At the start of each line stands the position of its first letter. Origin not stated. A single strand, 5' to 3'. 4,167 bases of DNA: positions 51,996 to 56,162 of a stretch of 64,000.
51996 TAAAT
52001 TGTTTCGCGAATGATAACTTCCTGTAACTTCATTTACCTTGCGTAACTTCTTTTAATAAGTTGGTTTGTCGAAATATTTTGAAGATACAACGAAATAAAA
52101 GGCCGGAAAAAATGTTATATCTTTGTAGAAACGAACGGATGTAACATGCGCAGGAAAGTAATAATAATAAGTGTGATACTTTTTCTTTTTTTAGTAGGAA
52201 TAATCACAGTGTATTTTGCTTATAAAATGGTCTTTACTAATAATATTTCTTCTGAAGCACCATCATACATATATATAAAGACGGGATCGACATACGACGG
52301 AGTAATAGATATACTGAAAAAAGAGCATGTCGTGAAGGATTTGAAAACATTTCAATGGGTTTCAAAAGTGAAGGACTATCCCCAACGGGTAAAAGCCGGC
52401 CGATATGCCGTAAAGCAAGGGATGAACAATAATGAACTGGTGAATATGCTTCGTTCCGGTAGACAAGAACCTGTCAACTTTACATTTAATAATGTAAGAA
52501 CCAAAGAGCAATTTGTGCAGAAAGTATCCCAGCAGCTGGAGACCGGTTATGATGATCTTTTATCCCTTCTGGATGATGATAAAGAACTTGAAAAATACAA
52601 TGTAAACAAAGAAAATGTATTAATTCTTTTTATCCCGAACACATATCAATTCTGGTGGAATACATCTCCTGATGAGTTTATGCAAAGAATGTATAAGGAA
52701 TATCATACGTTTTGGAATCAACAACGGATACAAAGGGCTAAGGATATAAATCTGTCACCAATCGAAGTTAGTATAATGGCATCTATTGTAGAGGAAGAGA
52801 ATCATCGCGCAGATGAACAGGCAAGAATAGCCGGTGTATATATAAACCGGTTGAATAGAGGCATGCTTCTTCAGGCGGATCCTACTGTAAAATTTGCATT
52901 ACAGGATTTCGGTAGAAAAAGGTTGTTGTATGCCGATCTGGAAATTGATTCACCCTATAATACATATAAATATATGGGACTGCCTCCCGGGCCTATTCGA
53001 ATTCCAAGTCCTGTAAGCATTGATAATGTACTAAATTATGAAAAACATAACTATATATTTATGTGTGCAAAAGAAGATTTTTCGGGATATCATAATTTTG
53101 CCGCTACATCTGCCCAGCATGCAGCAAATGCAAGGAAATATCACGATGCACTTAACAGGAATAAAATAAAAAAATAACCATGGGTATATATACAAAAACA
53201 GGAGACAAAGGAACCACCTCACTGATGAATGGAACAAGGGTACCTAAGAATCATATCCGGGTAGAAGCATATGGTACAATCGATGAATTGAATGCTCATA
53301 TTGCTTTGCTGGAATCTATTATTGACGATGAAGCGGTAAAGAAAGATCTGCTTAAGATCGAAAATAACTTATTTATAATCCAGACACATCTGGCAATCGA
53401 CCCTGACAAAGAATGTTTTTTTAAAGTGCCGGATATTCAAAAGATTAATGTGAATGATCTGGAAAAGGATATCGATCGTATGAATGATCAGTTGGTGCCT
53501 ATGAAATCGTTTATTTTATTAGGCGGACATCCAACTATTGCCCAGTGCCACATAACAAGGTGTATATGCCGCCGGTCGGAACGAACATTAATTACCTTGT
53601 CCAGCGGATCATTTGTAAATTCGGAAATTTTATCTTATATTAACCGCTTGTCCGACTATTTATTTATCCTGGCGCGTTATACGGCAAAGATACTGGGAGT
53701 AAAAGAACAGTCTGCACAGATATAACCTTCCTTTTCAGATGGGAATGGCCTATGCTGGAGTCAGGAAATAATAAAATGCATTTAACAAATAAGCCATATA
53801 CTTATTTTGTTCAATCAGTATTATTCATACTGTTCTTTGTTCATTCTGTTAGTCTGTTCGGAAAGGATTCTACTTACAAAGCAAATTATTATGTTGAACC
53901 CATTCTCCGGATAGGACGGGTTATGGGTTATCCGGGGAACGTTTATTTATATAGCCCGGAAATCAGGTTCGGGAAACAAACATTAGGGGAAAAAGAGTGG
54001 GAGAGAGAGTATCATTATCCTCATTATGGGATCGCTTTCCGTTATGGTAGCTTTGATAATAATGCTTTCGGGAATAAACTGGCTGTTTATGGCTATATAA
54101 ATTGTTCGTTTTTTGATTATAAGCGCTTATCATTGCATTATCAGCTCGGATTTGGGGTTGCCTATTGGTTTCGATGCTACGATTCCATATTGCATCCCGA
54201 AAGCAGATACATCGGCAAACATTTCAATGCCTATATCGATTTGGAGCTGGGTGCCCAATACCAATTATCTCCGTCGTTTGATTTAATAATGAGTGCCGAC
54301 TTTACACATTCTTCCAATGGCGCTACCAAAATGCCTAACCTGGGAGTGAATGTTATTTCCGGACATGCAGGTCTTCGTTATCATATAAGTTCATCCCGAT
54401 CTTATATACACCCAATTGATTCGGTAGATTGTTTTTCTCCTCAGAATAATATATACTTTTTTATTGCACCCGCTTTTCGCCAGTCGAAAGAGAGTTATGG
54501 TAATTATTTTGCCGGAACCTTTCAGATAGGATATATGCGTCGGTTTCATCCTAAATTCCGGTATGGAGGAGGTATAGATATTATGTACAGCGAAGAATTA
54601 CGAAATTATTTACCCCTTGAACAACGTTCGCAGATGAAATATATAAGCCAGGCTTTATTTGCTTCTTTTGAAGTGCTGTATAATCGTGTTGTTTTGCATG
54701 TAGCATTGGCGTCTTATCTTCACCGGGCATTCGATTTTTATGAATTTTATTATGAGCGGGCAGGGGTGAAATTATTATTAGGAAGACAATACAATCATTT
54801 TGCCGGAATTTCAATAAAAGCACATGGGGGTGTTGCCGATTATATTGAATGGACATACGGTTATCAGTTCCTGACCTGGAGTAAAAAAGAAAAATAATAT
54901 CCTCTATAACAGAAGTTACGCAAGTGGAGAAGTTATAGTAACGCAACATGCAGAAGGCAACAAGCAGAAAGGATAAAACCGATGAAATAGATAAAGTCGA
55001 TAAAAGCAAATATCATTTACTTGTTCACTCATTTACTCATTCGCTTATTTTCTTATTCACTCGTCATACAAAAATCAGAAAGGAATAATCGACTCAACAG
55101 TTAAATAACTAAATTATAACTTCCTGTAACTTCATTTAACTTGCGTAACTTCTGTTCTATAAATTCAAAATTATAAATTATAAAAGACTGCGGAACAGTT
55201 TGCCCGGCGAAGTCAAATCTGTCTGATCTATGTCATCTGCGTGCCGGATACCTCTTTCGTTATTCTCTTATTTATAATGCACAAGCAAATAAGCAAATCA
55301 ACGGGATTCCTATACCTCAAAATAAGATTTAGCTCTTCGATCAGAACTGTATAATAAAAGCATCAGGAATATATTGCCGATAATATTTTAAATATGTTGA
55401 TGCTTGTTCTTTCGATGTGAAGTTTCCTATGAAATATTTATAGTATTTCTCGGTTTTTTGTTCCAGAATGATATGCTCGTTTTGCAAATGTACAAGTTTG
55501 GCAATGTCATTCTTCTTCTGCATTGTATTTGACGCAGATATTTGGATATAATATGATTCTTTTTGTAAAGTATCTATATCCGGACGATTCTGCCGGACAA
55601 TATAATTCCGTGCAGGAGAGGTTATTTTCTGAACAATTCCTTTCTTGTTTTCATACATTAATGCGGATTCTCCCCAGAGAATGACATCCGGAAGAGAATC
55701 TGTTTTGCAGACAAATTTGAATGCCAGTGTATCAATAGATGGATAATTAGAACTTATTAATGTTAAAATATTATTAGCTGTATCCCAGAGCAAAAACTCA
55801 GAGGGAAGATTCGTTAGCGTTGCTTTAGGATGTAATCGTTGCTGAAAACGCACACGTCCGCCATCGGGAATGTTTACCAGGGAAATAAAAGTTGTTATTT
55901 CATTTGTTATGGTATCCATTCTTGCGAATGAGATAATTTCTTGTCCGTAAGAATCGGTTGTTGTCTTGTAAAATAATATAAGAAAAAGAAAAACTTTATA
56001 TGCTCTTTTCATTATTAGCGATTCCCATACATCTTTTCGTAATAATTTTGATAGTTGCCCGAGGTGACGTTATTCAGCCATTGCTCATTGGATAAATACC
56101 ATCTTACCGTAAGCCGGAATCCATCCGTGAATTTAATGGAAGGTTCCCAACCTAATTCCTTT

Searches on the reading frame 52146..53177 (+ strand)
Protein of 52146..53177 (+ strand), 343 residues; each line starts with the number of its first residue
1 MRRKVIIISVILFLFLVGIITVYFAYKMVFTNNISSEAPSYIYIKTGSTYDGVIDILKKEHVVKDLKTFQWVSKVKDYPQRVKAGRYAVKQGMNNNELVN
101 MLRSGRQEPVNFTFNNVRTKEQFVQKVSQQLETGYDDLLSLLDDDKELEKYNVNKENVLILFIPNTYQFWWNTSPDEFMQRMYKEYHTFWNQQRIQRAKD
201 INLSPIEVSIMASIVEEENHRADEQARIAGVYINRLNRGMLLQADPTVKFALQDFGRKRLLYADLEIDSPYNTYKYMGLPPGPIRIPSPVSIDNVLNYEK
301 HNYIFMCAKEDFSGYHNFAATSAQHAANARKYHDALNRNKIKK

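Call 85: search_protein_families(library=pfam, proteins=[window:52146-53177:+])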
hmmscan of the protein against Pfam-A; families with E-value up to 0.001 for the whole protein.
window:52146-53177:+ (343 aa): 1 family
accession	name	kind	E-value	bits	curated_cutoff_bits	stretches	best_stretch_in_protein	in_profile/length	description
PF02618.21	YceG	-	1.3e-83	281.1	32.4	1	42-331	1-275/275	YceG-like family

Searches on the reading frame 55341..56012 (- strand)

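Call 85: search_protein_families(library=pfam, proteins=[window:55341-56012:-])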
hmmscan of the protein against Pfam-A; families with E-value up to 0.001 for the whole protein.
window:55341-56012:- (223 aa): 1 family
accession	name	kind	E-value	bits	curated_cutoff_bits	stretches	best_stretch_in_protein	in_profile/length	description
PF05036.18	SPOR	-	0.00055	20.6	21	1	152-212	3-65/76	SPOR domain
